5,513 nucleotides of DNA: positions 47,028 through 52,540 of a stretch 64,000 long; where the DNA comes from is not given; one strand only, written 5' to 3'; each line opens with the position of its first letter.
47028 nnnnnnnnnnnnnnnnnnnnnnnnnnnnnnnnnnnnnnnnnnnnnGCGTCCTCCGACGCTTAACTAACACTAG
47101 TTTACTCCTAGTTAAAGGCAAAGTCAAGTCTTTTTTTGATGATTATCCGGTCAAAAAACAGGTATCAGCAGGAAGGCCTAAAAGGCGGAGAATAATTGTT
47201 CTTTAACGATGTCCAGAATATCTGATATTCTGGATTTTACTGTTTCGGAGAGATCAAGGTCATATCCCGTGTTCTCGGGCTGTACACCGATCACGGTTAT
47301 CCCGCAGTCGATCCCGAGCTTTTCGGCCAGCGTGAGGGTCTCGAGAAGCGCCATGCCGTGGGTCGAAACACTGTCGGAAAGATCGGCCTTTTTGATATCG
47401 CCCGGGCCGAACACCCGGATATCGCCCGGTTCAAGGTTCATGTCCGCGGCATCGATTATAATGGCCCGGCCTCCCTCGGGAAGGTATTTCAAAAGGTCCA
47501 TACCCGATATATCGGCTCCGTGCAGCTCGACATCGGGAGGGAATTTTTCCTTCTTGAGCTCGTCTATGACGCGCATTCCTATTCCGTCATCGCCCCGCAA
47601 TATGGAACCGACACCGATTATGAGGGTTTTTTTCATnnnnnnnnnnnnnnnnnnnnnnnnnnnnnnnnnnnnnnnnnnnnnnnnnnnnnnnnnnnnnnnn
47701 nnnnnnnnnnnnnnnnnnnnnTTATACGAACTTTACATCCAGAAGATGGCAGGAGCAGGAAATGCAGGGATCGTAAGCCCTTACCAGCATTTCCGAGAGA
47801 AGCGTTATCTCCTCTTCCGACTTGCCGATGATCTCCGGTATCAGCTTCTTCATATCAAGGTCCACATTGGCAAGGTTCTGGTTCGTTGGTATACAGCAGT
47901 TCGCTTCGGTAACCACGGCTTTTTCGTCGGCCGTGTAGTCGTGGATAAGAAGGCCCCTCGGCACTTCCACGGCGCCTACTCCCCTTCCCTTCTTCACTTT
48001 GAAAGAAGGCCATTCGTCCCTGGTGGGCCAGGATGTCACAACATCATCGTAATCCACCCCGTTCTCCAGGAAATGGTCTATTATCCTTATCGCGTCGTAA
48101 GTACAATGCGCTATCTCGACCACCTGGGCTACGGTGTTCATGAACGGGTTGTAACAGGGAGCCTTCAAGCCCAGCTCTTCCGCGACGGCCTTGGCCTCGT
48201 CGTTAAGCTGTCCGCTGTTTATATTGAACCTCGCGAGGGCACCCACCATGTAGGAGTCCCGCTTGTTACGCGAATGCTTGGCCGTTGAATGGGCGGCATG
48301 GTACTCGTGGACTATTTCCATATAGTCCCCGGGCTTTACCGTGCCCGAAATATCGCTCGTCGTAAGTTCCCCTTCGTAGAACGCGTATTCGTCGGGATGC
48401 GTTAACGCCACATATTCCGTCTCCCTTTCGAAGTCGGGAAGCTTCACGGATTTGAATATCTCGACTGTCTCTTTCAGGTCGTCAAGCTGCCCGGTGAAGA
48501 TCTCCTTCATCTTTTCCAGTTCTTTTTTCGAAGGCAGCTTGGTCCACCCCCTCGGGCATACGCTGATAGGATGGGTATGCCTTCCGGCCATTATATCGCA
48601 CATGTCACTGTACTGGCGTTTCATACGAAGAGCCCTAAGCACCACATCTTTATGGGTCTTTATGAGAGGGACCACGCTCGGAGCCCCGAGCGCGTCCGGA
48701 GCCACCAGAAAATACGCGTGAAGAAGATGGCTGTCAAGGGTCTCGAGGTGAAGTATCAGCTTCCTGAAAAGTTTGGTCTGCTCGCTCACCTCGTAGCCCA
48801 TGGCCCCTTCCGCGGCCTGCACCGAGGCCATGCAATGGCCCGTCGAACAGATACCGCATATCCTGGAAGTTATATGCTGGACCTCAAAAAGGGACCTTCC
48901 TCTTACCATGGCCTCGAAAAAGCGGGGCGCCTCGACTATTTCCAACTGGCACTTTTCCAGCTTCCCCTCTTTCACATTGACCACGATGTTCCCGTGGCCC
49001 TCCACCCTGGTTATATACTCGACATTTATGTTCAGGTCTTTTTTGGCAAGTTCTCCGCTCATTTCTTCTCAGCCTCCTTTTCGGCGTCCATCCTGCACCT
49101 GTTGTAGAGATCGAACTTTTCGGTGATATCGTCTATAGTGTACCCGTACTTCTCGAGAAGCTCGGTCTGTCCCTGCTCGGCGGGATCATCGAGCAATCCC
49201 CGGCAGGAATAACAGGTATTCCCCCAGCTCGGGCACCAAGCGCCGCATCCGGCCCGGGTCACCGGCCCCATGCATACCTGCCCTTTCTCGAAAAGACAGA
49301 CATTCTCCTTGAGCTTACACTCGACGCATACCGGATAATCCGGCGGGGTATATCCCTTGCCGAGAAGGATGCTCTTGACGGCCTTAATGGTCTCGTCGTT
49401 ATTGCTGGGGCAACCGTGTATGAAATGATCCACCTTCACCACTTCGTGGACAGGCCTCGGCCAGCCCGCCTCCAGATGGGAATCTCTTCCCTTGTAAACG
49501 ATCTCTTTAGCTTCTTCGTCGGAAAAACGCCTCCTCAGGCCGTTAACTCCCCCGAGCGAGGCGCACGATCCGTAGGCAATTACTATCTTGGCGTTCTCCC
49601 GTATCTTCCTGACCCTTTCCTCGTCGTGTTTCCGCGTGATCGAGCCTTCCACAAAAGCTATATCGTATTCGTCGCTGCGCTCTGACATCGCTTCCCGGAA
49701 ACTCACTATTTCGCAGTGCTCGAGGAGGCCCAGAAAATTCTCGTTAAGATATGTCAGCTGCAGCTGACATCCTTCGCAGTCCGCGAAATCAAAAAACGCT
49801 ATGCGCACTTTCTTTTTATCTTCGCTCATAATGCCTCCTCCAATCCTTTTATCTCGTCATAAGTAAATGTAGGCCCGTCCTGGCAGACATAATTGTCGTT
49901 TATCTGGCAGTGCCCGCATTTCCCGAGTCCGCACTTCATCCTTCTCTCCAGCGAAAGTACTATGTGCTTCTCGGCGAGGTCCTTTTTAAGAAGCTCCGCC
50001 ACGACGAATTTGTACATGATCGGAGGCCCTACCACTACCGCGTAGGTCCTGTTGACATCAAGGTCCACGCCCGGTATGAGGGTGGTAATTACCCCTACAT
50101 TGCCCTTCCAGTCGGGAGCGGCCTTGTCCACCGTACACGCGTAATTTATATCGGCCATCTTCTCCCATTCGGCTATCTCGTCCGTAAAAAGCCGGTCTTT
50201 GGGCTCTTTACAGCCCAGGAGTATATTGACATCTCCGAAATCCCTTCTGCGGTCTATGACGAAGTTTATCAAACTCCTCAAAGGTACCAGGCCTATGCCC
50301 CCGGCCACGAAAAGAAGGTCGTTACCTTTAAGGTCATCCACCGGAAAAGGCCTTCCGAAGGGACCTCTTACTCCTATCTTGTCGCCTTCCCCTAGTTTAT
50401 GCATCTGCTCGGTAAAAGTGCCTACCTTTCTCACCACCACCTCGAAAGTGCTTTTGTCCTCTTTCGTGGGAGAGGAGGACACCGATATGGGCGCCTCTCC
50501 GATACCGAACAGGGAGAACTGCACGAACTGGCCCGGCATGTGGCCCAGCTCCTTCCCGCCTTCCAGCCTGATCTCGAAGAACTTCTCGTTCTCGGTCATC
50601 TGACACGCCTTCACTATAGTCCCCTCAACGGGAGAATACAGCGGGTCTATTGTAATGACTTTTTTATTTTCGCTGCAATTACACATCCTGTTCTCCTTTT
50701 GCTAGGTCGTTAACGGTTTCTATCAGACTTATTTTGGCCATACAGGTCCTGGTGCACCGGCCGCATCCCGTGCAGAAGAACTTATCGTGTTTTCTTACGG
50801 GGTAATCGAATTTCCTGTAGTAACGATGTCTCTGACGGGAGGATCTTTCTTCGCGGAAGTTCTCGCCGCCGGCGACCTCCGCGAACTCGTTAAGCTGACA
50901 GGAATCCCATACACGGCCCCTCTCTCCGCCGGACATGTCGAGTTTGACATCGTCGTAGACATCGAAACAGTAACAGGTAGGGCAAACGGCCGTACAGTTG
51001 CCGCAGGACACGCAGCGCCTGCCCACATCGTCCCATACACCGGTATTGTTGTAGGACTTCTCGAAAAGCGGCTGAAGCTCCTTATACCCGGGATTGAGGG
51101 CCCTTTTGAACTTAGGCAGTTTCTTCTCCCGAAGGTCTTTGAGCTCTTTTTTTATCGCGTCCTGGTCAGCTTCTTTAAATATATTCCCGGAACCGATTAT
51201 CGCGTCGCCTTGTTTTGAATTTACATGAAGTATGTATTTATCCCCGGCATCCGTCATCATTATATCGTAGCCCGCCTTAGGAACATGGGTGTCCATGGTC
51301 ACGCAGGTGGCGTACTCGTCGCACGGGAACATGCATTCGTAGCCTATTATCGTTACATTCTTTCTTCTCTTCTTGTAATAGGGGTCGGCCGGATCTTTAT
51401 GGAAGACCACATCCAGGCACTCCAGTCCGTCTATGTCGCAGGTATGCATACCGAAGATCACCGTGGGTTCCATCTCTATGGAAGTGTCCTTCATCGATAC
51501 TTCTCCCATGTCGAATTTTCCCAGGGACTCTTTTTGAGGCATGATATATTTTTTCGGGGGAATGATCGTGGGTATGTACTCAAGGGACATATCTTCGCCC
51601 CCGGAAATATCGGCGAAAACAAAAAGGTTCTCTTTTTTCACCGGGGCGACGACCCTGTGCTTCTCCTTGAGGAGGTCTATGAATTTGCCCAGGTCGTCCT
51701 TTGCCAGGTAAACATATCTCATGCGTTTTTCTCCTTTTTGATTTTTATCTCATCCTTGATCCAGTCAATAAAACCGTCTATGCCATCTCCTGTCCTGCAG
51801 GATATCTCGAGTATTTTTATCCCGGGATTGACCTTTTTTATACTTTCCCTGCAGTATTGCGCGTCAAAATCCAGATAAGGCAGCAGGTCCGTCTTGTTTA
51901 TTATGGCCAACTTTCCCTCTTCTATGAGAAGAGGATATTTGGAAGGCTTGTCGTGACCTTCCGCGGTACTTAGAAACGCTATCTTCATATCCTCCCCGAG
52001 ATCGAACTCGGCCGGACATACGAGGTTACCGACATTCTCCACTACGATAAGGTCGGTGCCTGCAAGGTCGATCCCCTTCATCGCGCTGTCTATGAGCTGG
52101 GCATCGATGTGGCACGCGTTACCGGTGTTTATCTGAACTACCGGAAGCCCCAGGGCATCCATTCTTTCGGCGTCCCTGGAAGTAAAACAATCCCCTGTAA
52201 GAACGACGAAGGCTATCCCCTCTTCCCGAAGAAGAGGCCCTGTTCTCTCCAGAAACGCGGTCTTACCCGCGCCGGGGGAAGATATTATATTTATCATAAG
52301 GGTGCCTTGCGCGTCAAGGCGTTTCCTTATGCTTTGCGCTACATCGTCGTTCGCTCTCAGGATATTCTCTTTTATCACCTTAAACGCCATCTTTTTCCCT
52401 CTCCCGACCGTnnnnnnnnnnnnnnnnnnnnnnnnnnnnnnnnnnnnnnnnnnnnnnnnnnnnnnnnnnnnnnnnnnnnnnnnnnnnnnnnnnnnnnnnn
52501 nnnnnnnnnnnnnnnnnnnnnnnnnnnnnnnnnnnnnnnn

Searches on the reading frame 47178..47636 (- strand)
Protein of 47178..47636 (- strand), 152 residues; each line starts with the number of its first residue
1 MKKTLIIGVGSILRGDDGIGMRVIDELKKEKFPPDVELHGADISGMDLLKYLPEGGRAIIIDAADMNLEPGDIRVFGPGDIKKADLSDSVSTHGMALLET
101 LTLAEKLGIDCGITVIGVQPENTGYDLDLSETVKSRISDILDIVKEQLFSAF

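Call 26: search_protein_families(library=pfam, proteins=[window:47178-47636:-], max_evalue=0.0001)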
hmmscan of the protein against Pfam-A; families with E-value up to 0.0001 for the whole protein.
window:47178-47636:- (152 aa): 1 family
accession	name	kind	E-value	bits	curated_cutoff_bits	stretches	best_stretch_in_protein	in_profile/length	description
PF01750.23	HycI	-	3.6e-19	69.3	23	1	21-145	1-128/130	Hydrogenase maturation protease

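Call 60: search_protein_families(library=ncbifam, proteins=[window:47178-47636:-], max_evalue=0.00001)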
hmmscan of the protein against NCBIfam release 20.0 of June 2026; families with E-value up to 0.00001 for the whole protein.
window:47178-47636:- (152 aa): 7 families
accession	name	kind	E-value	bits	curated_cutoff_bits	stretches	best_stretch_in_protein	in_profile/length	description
TIGR00072.1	hydrog_prot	superfamily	3.7e-35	121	47.45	1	5-148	1-145/145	hydrogenase maturation protease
TIGR00140.1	hupD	subfamily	3.7e-24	85.4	151.8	1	5-148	2-147/151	HyaD/HybD family hydrogenase maturation endopeptidase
NF045519.1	NiFeSe_H2_mat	exception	3.5e-22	78.8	190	1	2-148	1-147/152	NiFeSe hydrogenase maturation protease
NF007777.0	PRK10466.1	equivalog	7.2e-18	64.9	190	1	3-148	2-149/164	HyaD/HybD family hydrogenase maturation endopeptidase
TIGR00130.1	frhD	equivalog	3.8e-17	62.8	134.95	1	2-148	3-151/153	coenzyme F420-reducing hydrogenase, FrhD protein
NF007616.0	PRK10264.1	equivalog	1.1e-15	57.8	261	1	3-137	5-142/195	hydrogenase 1 maturation protease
TIGR00142.1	hycI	equivalog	1.9e-14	53.6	119.1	1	5-146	2-140/146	hydrogenase maturation peptidase HycI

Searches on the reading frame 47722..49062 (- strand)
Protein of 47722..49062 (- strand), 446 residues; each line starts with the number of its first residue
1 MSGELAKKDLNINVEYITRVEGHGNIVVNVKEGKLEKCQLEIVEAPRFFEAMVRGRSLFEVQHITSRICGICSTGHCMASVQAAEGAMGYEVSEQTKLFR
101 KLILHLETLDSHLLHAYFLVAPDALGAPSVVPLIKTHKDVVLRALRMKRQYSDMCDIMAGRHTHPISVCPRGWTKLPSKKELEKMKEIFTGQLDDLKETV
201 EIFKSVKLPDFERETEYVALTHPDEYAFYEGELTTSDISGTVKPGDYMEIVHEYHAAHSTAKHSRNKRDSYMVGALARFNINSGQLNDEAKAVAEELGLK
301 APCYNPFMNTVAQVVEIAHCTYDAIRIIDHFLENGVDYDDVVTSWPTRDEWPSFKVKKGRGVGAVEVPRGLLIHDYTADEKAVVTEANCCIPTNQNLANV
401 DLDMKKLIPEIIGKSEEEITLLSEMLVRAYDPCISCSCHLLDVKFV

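Call 26: search_protein_families(library=pfam, proteins=[window:47722-49062:-], max_evalue=0.0001)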
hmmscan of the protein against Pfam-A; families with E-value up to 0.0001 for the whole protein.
window:47722-49062:- (446 aa): 1 family
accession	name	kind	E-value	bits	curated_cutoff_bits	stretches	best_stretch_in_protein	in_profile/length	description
PF00374.24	NiFeSe_Hases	-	1.2e-33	117.3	25.8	2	47-123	1-77/508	Nickel-dependent hydrogenase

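Call 60: search_protein_families(library=ncbifam, proteins=[window:47722-49062:-], max_evalue=0.00001)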
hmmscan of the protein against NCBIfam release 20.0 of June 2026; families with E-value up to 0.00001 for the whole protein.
window:47722-49062:- (446 aa): 9 families
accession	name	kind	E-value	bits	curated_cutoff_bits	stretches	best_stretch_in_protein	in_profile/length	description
NF040828.1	sulfhyd_ShyA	equivalog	1e-77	261.8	700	1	11-441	2-413/415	NAD(P)-dependent hydrogenase/sulfhydrogenase 2 subunit alpha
NF040832.1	sulfhyd_HydA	equivalog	3.5e-74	250.4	880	1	10-441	3-424/426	NADPH-dependent hydrogenase/sulfhydrogenase 1 subunit alpha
NF041785.2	VhuA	equivalog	9.3e-45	152.9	800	1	12-402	4-407/418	F420-non-reducing hydrogenase Vhu subunit A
NF033181.1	NiFeSe_hydrog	equivalog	7.9e-42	143.8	600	2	12-130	4-121/507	nickel-dependent hydrogenase large subunit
NF045518.1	H2_NiFeSe_large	exception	2.4e-36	125.6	780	2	11-187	3-193/485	NiFeSe hydrogenase large subunit HysA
TIGR03295.1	frhA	equivalog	7.7e-32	110.7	392.5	1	12-442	5-398/412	coenzyme F420 hydrogenase subunit alpha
NF007778.0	PRK10467.1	equivalog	7.8e-22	77.3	969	1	11-125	4-117/567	hydrogenase 2 large subunit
NF007550.0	PRK10170.1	equivalog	1.5e-19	69.9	1101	1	12-123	19-130/597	Ni/Fe-hydrogenase large subunit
NF041786.2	VhuU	equivalog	5e-07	29.4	70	1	422-442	10-30/45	F420-non-reducing hydrogenase selenoprotein subunit VhuU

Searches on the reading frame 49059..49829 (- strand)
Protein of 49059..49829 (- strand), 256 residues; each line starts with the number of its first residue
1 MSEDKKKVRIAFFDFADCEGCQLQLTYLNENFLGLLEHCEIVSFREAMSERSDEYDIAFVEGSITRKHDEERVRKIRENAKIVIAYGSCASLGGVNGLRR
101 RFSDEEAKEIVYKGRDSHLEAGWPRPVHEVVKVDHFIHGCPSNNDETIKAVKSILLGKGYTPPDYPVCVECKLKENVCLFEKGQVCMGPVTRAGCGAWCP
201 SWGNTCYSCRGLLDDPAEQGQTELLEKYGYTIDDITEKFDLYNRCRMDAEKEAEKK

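Call 26: search_protein_families(library=pfam, proteins=[window:49059-49829:-], max_evalue=0.0001)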
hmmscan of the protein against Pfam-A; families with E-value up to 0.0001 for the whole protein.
window:49059-49829:- (256 aa): 1 family
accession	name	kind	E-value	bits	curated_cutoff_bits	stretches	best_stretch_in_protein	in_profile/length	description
PF01058.29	Oxidored_q6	-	8e-25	87.5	27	1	18-152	1-126/128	NADH ubiquinone oxidoreductase, 20 Kd subunit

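Call 60: search_protein_families(library=ncbifam, proteins=[window:49059-49829:-], max_evalue=0.00001)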
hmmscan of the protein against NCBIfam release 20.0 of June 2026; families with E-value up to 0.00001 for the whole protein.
window:49059-49829:- (256 aa): 4 families
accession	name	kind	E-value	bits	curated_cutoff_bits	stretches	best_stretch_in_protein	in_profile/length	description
NF040836.1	sulfhyd_HydD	equivalog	3.5e-56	190.3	500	1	5-252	3-254/261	NADPH-dependent hydrogenase/sulfhydrogenase 1 subunit delta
NF040831.1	sulfhyd_ShyD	equivalog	1.4e-49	168.9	460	1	9-244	2-239/240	NAD(P)-dependent hydrogenase/sulfhydrogenase 2 subunit delta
NF045875.1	F420_non_VhuG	exception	1.1e-39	136.4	450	1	6-249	3-278/286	F420-non-reducing hydrogenase subunit VhuG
TIGR03294.1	FrhG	equivalog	2.6e-17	63.3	245.5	1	7-157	1-143/228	coenzyme F420 hydrogenase subunit gamma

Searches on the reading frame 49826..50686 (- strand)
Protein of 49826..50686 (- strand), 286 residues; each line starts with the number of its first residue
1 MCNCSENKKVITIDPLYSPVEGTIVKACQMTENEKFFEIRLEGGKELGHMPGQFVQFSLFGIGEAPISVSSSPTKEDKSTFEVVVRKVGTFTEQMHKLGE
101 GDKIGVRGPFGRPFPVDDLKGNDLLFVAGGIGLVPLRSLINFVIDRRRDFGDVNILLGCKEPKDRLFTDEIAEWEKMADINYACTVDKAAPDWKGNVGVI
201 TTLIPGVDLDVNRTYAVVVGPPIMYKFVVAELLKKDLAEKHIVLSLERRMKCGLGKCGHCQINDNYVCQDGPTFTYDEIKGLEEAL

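Call 3: search_protein_families(library=pfam, proteins=[window:49826-50686:-], max_evalue=0.01)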
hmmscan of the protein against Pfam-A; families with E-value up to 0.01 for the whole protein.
window:49826-50686:- (286 aa): 3 families
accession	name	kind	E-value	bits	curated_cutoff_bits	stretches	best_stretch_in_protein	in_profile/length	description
PF10418.14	DHODB_Fe-S_bind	-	9.7e-12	44.9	23.9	1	247-279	1-40/41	Iron-sulfur cluster binding domain of dihydroorotate dehydrogenase B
PF00175.26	NAD_binding_1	-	4.1e-11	43.9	22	1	126-228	1-107/109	Oxidoreductase NAD-binding domain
PF00970.30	FAD_binding_6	-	8e-06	26.6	21.1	1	23-112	3-96/99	Oxidoreductase FAD-binding domain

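Call 60: search_protein_families(library=ncbifam, proteins=[window:49826-50686:-], max_evalue=0.00001)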
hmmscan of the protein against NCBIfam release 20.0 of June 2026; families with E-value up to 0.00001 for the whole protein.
window:49826-50686:- (286 aa): 21 families
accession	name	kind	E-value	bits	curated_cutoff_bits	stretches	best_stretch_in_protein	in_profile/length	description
NF006220.0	PRK08345.1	subfamily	1.5e-76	257.4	395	1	17-279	8-287/294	cytochrome-c3 hydrogenase subunit gamma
TIGR02911.1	sulfite_red_B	equivalog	2.6e-68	230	288.6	1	17-280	3-257/261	anaerobic sulfite reductase subunit AsrB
NF040830.1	sulfhyd_ShyC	equivalog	1.3e-64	218.1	600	1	18-278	5-280/288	NAD(P)-dependent hydrogenase/sulfhydrogenase 2 subunit gamma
NF040835.1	sulfhyd_HydG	equivalog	3.5e-60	203.7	650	1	10-279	8-284/292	NADPH-dependent hydrogenase/sulfhydrogenase 1 subunit gamma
NF000796.0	PRK00054.1-1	equivalog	6.3e-43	146.8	224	1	28-281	12-237/254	dihydroorotate dehydrogenase electron transfer subunit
NF000799.0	PRK00054.1-4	equivalog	8.2e-25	87.3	314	1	33-279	16-256/258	dihydroorotate dehydrogenase electron transfer subunit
NF000798.0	PRK00054.1-3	equivalog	3.2e-22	79.4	219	1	33-279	17-242/244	dihydroorotate dehydrogenase electron transfer subunit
NF004862.0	PRK06222.1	subfamily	5.3e-22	78.6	220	1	25-275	5-244/281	sulfide/dihydroorotate dehydrogenase-like FAD/NAD-binding protein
NF000797.0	PRK00054.1-2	equivalog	4.1e-20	72.1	270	1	33-276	26-262/267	dihydroorotate dehydrogenase electron transfer subunit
NF009414.0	PRK12778.1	equivalog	1e-19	70.3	1103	1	49-279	28-248/752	bifunctional dihydroorotate dehydrogenase B NAD binding subunit/NADPH-dependent glutamate synthase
NF040810.1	BenC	equivalog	3.1e-16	59.4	430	1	20-240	105-323/333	benzoate 1,2-dioxygenase electron transfer component BenC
NF045803.1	MethMoxFADbindMmoC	equivalog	9.4e-16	57.5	500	1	15-243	102-336/343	aromatic/alkene monooxygenase hydroxylase FAD-binding subunit MmoC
NF005963.0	PRK08051.1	equivalog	1.1e-13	51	230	1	33-237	15-220/233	NAD(P)H-flavin reductase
NF058606.1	GlBtMonoRdsGbcB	equivalog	9.3e-13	47.8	500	1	48-203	42-202/362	glycine betaine monooxygenase reductase subunit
NF009415.0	PRK12779.1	equivalog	6e-12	44.3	1519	1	23-262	652-893/944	putative bifunctional glutamate synthase subunit beta/2-polyprenylphenol hydroxylase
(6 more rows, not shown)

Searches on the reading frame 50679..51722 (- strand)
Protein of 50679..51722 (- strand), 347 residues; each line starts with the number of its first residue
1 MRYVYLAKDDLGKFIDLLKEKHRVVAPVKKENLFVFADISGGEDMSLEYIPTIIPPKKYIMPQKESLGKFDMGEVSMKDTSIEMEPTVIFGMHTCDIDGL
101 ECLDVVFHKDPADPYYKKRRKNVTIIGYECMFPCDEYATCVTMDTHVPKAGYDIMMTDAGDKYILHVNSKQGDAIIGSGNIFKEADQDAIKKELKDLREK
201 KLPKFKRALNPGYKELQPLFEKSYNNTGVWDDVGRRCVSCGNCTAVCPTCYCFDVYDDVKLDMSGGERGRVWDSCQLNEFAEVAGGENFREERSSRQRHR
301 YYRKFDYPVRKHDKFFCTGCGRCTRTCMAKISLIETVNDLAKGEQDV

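Call 3: search_protein_families(library=pfam, proteins=[window:50679-51722:-], max_evalue=0.01)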
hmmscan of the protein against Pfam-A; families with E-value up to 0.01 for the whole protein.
window:50679-51722:- (347 aa): 10 families
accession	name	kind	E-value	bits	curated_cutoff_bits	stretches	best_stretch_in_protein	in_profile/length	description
PF17179.9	Fer4_22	-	7.2e-31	107.3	27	1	236-331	1-95/95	4Fe-4S dicluster domain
PF13237.11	Fer4_10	-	5.3e-07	29.9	25.5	1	235-327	7-52/53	4Fe-4S dicluster domain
PF12797.12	Fer4_2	-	1.5e-06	28.2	24.5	2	236-249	9-22/22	4Fe-4S binding domain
PF12838.12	Fer4_7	-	1.7e-05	25.6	27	1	228-249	29-50/52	4Fe-4S dicluster domain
PF00037.32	Fer4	-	0.00018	21.6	21.1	0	236-249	7-20/24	4Fe-4S binding domain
PF13187.11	Fer4_9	-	0.0012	19.2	27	0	236-330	1-50/52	4Fe-4S dicluster domain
PF13183.11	Fer4_8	-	0.0013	19.7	27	1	236-331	4-68/68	4Fe-4S dicluster domain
PF13484.11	Fer4_16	-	0.0044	18.2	30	0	236-249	1-14/66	4Fe-4S double cluster binding domain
PF12837.12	Fer4_6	-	0.005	17.2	25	0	317-329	9-21/24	4Fe-4S binding domain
PF13534.11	Fer4_17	-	0.0052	17.8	22.2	0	235-248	44-57/61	4Fe-4S dicluster domain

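Call 60: search_protein_families(library=ncbifam, proteins=[window:50679-51722:-], max_evalue=0.00001)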
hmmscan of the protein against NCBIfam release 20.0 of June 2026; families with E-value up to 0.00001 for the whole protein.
window:50679-51722:- (347 aa): 4 families
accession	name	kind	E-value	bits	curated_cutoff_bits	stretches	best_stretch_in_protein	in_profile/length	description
NF040829.1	sulfhyd_ShyB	equivalog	1.9e-77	260.5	690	1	1-340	1-329/334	NAD(P)-dependent hydrogenase/sulfhydrogenase 2 subunit beta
NF040833.1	sulfhyd_HydB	equivalog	2.9e-70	237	750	1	1-338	1-333/367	NADPH-dependent hydrogenase/sulfhydrogenase 1 subunit beta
TIGR02910.1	sulfite_red_A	equivalog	8.2e-44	150.2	323.15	1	6-341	5-327/334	anaerobic sulfite reductase subunit AsrA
NF038196.1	ferrodoxin_EFR1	subfamily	3.9e-06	27.1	75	0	188-249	135-198/242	EFR1 family ferrodoxin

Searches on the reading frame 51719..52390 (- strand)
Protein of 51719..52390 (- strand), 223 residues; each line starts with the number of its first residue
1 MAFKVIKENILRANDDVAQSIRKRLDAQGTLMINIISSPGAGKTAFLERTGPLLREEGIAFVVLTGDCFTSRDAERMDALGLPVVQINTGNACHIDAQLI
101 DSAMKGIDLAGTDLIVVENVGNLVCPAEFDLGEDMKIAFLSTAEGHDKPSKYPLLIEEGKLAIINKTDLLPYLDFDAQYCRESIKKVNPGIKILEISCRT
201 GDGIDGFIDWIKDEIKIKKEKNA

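Call 3: search_protein_families(library=pfam, proteins=[window:51719-52390:-], max_evalue=0.01)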
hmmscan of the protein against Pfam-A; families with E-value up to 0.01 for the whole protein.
window:51719-52390:- (223 aa): 2 families
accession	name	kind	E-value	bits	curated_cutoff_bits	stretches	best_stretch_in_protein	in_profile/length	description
PF02492.25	cobW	-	2.3e-17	63.6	20.7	1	33-194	3-179/180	CobW/HypB/UreG, nucleotide-binding domain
PF03308.22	MeaB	-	7.1e-06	25.7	23.1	0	103-216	117-236/273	Methylmalonyl Co-A mutase-associated GTPase MeaB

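Call 60: search_protein_families(library=ncbifam, proteins=[window:51719-52390:-], max_evalue=0.00001)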
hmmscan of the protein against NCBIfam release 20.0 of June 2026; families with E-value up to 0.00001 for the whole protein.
window:51719-52390:- (223 aa): 4 families
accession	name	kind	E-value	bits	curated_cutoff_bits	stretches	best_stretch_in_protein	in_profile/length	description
TIGR00073.1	hypB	equivalog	2e-72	243.2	121.2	1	5-214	5-213/217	hydrogenase nickel incorporation protein HypB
NF007775.0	PRK10463.1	equivalog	2.3e-68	230.7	385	1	6-213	80-286/290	hydrogenase nickel incorporation protein HypB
TIGR00101.1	ureG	equivalog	1.8e-11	44.3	204.2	1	32-218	3-198/199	urease accessory protein UreG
TIGR00750.1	lao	equivalog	6.1e-06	25.6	240.75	0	29-219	33-241/300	methylmalonyl Co-A mutase-associated GTPase MeaB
